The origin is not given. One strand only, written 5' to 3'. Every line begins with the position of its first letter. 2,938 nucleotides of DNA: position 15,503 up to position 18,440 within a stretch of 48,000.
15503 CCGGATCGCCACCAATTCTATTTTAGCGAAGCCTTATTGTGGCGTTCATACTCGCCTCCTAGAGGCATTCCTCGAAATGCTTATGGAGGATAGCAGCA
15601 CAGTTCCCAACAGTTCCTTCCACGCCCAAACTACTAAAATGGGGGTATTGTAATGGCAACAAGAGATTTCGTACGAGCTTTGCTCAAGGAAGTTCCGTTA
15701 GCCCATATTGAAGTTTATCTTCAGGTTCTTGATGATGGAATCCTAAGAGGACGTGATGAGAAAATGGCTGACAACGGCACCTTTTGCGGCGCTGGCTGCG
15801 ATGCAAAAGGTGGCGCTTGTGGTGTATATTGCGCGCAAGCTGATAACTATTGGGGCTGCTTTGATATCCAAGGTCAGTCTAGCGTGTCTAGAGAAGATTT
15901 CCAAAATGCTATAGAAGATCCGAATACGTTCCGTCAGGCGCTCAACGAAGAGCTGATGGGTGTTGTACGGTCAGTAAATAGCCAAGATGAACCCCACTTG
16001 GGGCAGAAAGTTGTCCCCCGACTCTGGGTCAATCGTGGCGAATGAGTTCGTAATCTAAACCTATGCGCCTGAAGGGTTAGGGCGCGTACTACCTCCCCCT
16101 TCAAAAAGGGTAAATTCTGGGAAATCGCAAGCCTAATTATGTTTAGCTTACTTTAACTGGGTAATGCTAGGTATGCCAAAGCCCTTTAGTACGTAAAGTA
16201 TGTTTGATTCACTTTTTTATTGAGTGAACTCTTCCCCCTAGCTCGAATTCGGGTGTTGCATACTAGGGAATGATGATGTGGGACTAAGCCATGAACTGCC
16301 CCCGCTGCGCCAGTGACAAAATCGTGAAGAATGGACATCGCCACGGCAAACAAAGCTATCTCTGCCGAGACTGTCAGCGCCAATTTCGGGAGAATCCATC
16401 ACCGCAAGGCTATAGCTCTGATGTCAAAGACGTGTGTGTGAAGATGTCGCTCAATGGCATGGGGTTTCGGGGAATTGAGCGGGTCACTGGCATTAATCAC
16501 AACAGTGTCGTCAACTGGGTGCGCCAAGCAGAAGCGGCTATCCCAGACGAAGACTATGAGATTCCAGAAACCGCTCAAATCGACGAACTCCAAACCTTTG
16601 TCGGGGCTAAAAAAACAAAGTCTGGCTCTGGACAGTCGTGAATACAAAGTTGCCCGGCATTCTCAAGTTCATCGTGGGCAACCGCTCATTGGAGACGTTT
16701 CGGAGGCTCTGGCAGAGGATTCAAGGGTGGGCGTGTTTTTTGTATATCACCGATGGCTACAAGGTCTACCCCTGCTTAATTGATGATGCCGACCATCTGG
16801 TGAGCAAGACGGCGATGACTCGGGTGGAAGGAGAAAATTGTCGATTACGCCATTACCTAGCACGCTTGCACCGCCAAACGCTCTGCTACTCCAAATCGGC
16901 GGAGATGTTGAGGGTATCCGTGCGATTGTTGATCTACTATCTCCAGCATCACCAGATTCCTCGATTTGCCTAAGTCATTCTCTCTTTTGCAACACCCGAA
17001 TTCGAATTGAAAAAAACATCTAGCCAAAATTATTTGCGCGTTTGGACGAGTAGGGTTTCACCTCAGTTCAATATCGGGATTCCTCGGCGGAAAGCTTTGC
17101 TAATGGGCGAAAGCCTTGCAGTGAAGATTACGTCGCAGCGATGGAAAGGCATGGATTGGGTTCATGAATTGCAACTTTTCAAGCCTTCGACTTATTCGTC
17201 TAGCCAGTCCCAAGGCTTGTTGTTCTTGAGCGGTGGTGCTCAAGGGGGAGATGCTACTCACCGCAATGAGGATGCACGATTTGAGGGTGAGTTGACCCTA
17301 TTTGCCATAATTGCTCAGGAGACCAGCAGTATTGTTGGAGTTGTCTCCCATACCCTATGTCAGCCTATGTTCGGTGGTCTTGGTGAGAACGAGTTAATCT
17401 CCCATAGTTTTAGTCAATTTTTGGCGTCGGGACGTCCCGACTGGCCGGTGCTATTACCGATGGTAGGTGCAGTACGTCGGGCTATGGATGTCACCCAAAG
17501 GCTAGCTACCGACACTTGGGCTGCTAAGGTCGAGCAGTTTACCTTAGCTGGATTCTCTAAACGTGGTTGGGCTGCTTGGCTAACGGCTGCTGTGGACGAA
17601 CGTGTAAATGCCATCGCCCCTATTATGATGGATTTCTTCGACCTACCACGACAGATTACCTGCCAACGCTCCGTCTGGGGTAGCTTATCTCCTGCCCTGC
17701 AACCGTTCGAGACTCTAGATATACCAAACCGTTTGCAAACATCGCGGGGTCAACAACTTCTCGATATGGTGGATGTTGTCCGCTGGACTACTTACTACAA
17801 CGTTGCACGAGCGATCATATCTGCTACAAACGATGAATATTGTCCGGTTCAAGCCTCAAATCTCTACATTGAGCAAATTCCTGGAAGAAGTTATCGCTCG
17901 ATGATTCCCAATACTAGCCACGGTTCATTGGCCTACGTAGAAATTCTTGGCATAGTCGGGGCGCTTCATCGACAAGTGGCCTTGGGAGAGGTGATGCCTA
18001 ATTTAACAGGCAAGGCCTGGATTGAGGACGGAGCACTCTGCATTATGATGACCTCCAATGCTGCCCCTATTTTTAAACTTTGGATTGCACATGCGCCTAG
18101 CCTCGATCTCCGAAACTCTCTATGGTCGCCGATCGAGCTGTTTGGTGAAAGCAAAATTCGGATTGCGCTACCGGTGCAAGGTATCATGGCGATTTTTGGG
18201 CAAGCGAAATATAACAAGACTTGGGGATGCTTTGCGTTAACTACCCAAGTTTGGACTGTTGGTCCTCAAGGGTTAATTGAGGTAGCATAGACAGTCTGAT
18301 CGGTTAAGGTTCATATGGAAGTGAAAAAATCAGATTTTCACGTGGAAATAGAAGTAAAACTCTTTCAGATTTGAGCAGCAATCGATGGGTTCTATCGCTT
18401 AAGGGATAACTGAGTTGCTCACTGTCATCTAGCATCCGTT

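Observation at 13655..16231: Radical-SAM/SPASM enzyme flanked by two paralogous ~130-aa five-cysteine proteins: candidate undescribed rSAM-modified peptide/protein system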

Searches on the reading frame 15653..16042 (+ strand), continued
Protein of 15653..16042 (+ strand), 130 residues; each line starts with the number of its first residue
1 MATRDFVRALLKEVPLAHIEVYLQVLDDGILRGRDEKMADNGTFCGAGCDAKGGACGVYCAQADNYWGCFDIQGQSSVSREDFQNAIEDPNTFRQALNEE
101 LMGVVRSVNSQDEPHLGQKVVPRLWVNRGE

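Call 64: search_solved_structures(query=L010:751-2151:+, max_evalue=0.001, show_alignments=1)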
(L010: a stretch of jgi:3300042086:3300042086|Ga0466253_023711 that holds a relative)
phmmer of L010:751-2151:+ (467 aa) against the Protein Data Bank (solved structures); distinct sequences matched with E-value up to 0.001: 6.
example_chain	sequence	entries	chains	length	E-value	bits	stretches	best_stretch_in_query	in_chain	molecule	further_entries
5wgg_A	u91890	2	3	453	1.1e-37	133.2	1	27-438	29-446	Radical SAM domain protein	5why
8vpo_A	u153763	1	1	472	2e-11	46.6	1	40-249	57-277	Radical SAM core domain-containing protein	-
4k37_A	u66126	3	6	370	4.2e-11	45.5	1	92-435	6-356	Anaerobic sulfatase-maturating enzyme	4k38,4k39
4k36_A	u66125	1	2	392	6.5e-11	44.9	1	92-436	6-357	Anaerobic sulfatase-maturating enzyme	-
6efn_A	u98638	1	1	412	2.4e-09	39.7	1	40-263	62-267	Sporulation killing factor maturation protein SkfB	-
9gm3_A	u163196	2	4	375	1e-07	34.3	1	94-232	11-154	ChlB radical SAM domain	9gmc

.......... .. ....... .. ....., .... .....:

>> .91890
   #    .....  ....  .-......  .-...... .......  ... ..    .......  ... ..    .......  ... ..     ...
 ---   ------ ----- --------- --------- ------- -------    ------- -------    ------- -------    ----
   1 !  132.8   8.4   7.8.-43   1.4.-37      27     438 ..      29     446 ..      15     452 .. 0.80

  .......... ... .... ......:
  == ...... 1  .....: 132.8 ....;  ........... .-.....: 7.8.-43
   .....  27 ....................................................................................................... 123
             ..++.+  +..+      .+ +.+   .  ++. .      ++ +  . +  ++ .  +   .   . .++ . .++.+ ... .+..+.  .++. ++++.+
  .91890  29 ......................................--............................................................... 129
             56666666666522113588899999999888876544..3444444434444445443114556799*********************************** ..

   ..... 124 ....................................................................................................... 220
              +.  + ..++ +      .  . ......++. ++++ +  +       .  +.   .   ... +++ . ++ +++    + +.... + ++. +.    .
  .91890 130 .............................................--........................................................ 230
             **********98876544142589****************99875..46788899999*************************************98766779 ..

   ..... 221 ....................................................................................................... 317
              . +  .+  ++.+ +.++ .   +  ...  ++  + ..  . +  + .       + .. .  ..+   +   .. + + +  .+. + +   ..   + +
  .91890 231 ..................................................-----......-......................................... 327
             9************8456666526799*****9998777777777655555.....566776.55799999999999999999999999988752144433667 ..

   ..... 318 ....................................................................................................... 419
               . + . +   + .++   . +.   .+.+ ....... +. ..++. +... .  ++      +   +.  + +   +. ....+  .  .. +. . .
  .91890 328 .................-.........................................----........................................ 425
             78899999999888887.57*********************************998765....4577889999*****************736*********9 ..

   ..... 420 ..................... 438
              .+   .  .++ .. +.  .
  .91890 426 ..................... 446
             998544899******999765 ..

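Call 79: predict_structure(alignment_id=A9)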
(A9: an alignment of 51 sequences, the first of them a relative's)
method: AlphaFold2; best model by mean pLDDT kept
length: 130 residues; sequences in the alignment: 51
mean_pLDDT: 79.3   pTM: 0.72
mean pLDDT of the five models: 79.3, 78.2, 77.7, 77.6, 74.3
residues with pLDDT >= 90: 41; 70-90: 54; 50-70: 25; < 50: 10
segments of 3 or more residues with pLDDT < 50: 43-48
pLDDT, mean of each block of 10 residues (from residue 1): 86 88 87 72 48 52 66 80 89 95 94 89 86
secondary structure, 60 per line:
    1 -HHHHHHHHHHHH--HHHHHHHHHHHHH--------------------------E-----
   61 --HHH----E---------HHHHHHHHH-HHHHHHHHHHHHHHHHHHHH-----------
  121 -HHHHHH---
elements in order: H2-13 H16-28 H80-88 H90-109 H122-127

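Call 82: fold_search(model_id=the predicted structure, library=pdb)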
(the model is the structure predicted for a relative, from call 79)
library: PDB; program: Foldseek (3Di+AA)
matches with E <= 10: 0; with E <= 0.001: 0
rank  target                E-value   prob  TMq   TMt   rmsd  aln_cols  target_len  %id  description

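Call 86: search_protein_families(library=ncbifam, proteins=[L010:751-2151:+, L008:3480-4952:+, L009:926-2287:+], max_evalue=1e-10)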
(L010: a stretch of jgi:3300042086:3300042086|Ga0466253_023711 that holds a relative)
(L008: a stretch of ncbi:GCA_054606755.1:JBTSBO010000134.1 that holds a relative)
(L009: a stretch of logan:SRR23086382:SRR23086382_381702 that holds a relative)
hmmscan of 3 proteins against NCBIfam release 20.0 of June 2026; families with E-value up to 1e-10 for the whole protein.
L010:751-2151:+ (467 aa): 54 families (the best 25 are shown)
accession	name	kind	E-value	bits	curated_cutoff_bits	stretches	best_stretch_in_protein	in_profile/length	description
NF047865.1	rSAM_PapB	equivalog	3.1e-59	200.9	340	1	92-422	4-328/330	PapB family radical SAM/SPASM ranthipeptide maturase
NF040492.1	not_ScfB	exception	3.2e-49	168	855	1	39-436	30-443/450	ScfB-related radical SAM/SPASM orphan maturase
TIGR03974.1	rSAM_six_Cys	equivalog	5.5e-49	167.3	425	1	79-436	85-444/451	thioether cross-link-forming SCIFF peptide maturase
TIGR04064.1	rSAM_nif11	equivalog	2.2e-45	155.3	518.7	1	13-443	4-435/459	nif11-like peptide radical SAM maturase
TIGR03906.1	quino_hemo_SAM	equivalog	2.6e-44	151.6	453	1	26-443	16-449/467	quinohemoprotein amine dehydrogenase maturation protein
NF050038.1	rSAM_RiPP_GggB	equivalog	1.1e-39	136.6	650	1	79-413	30-343/398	streptosactin maturase GggB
TIGR04068.1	rSAM_ocin_clost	equivalog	3.1e-39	135.2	500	1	13-413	2-423/462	Cys-rich peptide radical SAM maturase CcpM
TIGR04083.1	rSAM_pep_methan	hypoth_equivalog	1.2e-36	126.4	300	1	100-434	9-336/376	TIGR04083 family peptide-modifying radical SAM enzyme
TIGR03978.1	rSAM_paired_1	equivalog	1.2e-31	110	370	1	94-438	86-448/466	His-Xaa-Ser system radical SAM maturase HxsB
NF041298.1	rSAM_mat_DynA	equivalog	1.4e-29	103.2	450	1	98-432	8-344/356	dynobactin maturation radical SAM/SPASM protein DynA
TIGR04280.1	geopep_mat_rSAM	hypoth_equivalog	9.3e-28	97.3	400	1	82-410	80-391/428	geopeptide radical SAM maturase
TIGR03942.1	sulfatase_rSAM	equivalog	1.4e-25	90.2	349.45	1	95-413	5-326/363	anaerobic sulfatase maturase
NF033640.1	N_Twi_rSAM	subfamily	7.3e-25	87.9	170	1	62-308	78-338/398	twitch domain-containing radical SAM protein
NF035951.1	rSAM_RumMC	equivalog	1.2e-24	86.9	720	1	68-237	92-262/510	RumMC family radical SAM sactipeptide maturase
NF050035.1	rSAM_WgK_link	exception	1.3e-23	83.6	650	1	95-248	13-157/367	radical SAM/SPASM peptide maturase WgkB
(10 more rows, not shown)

L008:3480-4952:+ (491 aa): 20 families
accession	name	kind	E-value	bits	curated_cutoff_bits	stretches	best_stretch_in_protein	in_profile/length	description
NF047865.1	rSAM_PapB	equivalog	1.2e-37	129.9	340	1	110-445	2-326/330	PapB family radical SAM/SPASM ranthipeptide maturase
TIGR03974.1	rSAM_six_Cys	equivalog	9.3e-30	103.9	425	1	111-446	97-427/451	thioether cross-link-forming SCIFF peptide maturase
TIGR03906.1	quino_hemo_SAM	equivalog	4.8e-29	101.3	453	1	93-445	76-424/467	quinohemoprotein amine dehydrogenase maturation protein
TIGR04064.1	rSAM_nif11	equivalog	1.3e-26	93.4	518.7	1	105-459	72-423/459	nif11-like peptide radical SAM maturase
NF040492.1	not_ScfB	exception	4.9e-24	85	855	1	112-448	96-428/450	ScfB-related radical SAM/SPASM orphan maturase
TIGR04083.1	rSAM_pep_methan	hypoth_equivalog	2.9e-20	72.5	300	1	120-466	9-343/376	TIGR04083 family peptide-modifying radical SAM enzyme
TIGR04280.1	geopep_mat_rSAM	hypoth_equivalog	3.3e-20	72.5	400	1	113-402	86-365/428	geopeptide radical SAM maturase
NF050038.1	rSAM_RiPP_GggB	equivalog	1.9e-19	69.9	650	1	110-292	41-213/398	streptosactin maturase GggB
NF041298.1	rSAM_mat_DynA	equivalog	3.8e-19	68.9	450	1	119-436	9-322/356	dynobactin maturation radical SAM/SPASM protein DynA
TIGR03978.1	rSAM_paired_1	equivalog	8e-18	64.4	370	1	118-435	90-416/466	His-Xaa-Ser system radical SAM maturase HxsB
TIGR04068.1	rSAM_ocin_clost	equivalog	2.6e-17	62.9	500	1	110-258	83-230/462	Cys-rich peptide radical SAM maturase CcpM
TIGR04163.1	rSAM_cobopep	equivalog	8.2e-16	57.8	375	1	118-466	71-419/428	peptide-modifying radical SAM enzyme CbpB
NF045574.1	sacti_mat_StsB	exception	2.5e-15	56.3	625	1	107-438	92-398/466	StsB family radical SAM/SPASM domain sactipeptide maturase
NF041707.1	rSAM_YhhB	equivalog_domain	1.9e-14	53.4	445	1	114-259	5-151/369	cyclophane-forming radical SAM/SPASM peptide maturase YhhB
TIGR04115.1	rSAM_Cxxx_rpt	equivalog_domain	2.6e-14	53.5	350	1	113-458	4-348/359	radical SAM peptide maturase, CXXX-repeat target family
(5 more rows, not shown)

L009:926-2287:+ (454 aa): 20 families
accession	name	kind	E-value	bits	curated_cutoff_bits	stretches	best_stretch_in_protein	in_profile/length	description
NF047865.1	rSAM_PapB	equivalog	1.1e-34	120.2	340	1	75-418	2-330/330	PapB family radical SAM/SPASM ranthipeptide maturase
TIGR03906.1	quino_hemo_SAM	equivalog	4e-29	101.6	453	1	47-419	61-429/467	quinohemoprotein amine dehydrogenase maturation protein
TIGR04064.1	rSAM_nif11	equivalog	4e-28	98.3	518.7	1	71-225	73-222/459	nif11-like peptide radical SAM maturase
TIGR03974.1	rSAM_six_Cys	equivalog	1.7e-23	83.2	425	0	332-425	347-439/451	thioether cross-link-forming SCIFF peptide maturase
NF041298.1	rSAM_mat_DynA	equivalog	5.3e-19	68.4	450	1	85-272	10-186/356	dynobactin maturation radical SAM/SPASM protein DynA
NF040492.1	not_ScfB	exception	1.5e-18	67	855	0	332-426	346-439/450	ScfB-related radical SAM/SPASM orphan maturase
NF041707.1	rSAM_YhhB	equivalog_domain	1.6e-16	60.2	445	1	82-229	8-154/369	cyclophane-forming radical SAM/SPASM peptide maturase YhhB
TIGR04068.1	rSAM_ocin_clost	equivalog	4.1e-16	58.9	500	1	54-227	63-232/462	Cys-rich peptide radical SAM maturase CcpM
TIGR03978.1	rSAM_paired_1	equivalog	5.1e-16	58.5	370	1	80-253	87-255/466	His-Xaa-Ser system radical SAM maturase HxsB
TIGR04280.1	geopep_mat_rSAM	hypoth_equivalog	6.6e-16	58.3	400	1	77-363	85-357/428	geopeptide radical SAM maturase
NF050038.1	rSAM_RiPP_GggB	equivalog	2.5e-15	56.4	650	1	71-260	37-214/398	streptosactin maturase GggB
TIGR04163.1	rSAM_cobopep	equivalog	3.1e-15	55.9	375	1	80-437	68-421/428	peptide-modifying radical SAM enzyme CbpB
TIGR04083.1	rSAM_pep_methan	hypoth_equivalog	1.1e-14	54.2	300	1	81-404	5-309/376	TIGR04083 family peptide-modifying radical SAM enzyme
NF041718.1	rSAM_phane_AMC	equivalog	3.7e-13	49.2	425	1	84-263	14-179/362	cyclophane-forming radical SAM peptide maturase AmcB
TIGR03942.1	sulfatase_rSAM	equivalog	9.9e-13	47.9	349.45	1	82-403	7-322/363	anaerobic sulfatase maturase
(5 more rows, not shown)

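Call 88: search_solved_structures(query=A1, max_evalue=10)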
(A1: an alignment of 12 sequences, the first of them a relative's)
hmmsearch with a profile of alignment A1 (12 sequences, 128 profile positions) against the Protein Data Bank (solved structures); distinct sequences matched with E-value up to 10: 4.
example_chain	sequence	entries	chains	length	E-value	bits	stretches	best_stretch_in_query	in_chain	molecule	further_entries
8jlw_H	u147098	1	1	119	0.14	15.7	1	54-75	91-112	Mouse antibody Gc8 heavy chain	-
5lgd_B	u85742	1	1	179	0.77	13.3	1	36-79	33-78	PfEMP1 variant 1 of strain MC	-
6h9l_A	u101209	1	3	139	1.6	12.3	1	70-107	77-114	Uncharacterized protein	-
5xg2_A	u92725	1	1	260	2.3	11.8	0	76-112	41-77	Chromosome partition protein Smc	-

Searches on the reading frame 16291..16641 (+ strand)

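Call 11: search_protein_families(library=pfam, proteins=[window:16291-16641:+], max_evalue=0.001)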
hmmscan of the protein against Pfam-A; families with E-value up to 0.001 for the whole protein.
window:16291-16641:+ (116 aa): 1 family
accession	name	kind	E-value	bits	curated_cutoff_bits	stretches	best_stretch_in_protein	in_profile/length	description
PF03811.18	Zn_ribbon_InsA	-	1.2e-05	25.4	26.1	1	2-29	7-35/35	InsA N-terminal domain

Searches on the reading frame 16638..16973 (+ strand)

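Call 11: search_protein_families(library=pfam, proteins=[window:16638-16973:+], max_evalue=0.001)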
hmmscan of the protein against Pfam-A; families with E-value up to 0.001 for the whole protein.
window:16638-16973:+ (111 aa): 1 family
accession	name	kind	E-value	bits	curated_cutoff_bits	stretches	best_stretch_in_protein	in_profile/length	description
PF03400.19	DDE_Tnp_IS1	-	7.6e-16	59.1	24.1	1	2-92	28-118/131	IS1 transposase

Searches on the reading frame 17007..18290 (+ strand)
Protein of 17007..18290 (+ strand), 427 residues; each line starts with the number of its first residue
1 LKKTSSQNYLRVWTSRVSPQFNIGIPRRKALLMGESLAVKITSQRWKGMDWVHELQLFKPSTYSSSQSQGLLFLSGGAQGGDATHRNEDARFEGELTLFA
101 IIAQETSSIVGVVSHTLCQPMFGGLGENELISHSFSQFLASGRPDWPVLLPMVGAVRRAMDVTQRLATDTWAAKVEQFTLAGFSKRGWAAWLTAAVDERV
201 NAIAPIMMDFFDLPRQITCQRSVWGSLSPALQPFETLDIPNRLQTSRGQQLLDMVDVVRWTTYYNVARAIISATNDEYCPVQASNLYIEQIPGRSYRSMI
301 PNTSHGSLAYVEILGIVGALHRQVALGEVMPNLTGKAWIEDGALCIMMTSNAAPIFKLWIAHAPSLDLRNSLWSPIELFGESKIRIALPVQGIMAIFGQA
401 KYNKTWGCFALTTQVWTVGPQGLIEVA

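Call 10: search_protein_families(library=pfam, proteins=[window:17007-18290:+], max_evalue=0.001)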
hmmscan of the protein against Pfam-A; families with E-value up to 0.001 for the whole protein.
window:17007-18290:+ (427 aa): 1 family
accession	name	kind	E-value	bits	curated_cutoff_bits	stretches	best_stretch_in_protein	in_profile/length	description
PF10142.15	PhoPQ_related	-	1.9e-70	237.9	20.3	1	24-369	15-367/367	PhoPQ-activated pathogenicity-related protein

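Call 33: search_protein_families(library=padloc, proteins=[window:17007-18290:+], max_evalue=0.01)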
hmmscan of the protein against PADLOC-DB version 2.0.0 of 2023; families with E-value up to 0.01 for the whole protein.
window:17007-18290:+ (427 aa): 0 families

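Call 66: search_protein_families(library=ncbifam, proteins=[window:17007-18290:+], max_evalue=0.001)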
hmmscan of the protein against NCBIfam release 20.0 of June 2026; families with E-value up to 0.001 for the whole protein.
window:17007-18290:+ (427 aa): 0 families
